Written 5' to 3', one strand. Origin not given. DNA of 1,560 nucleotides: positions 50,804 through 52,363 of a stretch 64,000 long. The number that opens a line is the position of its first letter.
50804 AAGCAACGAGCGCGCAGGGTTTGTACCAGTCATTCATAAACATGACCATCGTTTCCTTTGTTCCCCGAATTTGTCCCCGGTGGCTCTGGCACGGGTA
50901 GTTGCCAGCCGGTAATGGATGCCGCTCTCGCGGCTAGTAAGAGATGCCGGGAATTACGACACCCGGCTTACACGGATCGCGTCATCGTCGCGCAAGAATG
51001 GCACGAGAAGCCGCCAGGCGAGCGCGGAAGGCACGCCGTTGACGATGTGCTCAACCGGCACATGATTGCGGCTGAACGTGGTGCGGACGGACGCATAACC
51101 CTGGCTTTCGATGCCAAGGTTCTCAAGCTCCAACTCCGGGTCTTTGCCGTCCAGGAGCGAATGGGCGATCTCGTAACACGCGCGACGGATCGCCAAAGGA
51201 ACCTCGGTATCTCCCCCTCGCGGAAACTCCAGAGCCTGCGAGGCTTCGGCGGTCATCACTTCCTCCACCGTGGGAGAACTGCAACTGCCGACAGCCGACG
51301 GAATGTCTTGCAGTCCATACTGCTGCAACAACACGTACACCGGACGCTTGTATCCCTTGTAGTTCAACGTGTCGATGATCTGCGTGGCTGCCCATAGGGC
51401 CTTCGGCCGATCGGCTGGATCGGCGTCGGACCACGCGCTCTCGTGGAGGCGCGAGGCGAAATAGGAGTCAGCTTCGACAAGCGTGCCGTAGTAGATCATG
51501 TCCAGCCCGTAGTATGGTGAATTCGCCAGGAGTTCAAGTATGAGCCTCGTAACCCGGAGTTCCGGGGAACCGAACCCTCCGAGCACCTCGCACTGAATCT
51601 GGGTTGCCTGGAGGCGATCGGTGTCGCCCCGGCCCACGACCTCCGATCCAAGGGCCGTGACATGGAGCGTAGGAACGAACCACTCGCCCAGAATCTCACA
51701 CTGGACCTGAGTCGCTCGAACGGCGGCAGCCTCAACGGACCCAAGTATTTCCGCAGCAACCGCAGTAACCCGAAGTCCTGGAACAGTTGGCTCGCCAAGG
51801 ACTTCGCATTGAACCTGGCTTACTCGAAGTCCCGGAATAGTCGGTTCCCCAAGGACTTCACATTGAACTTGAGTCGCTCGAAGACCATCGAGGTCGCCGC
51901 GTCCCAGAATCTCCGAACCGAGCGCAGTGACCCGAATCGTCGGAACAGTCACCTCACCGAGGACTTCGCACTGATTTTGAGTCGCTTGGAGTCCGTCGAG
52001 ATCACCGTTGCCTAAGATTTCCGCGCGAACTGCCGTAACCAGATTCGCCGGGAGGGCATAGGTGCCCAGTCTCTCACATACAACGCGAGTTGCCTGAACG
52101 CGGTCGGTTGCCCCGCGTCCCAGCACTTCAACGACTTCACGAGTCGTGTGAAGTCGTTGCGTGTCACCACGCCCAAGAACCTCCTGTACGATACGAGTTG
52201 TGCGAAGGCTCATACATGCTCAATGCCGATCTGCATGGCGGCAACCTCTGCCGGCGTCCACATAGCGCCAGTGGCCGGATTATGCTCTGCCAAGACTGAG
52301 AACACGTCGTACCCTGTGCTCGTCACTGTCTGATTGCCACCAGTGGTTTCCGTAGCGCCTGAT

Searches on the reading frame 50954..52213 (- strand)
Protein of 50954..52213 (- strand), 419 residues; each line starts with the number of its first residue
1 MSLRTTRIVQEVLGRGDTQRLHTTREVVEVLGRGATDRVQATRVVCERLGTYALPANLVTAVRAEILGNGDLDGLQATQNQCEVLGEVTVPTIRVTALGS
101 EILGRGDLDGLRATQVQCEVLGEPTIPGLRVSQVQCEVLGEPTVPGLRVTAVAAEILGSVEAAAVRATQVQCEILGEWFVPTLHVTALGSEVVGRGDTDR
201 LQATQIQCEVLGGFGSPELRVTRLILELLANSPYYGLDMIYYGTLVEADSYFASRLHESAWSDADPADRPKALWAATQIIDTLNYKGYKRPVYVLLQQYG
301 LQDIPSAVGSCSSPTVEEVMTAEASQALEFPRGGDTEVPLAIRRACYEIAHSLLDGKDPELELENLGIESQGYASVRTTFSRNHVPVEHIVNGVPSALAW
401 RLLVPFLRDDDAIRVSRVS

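Call 80: search_protein_families(library=pfam, proteins=[window:50954-52213:-], max_evalue=0.01)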
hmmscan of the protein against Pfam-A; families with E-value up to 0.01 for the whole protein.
window:50954-52213:- (419 aa): 1 family
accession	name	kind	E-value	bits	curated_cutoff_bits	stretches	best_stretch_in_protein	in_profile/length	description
PF20557.3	DnaT_2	-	1.1e-05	25.8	27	0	242-289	17-63/168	Putative DnaT-like ssDNA binding protein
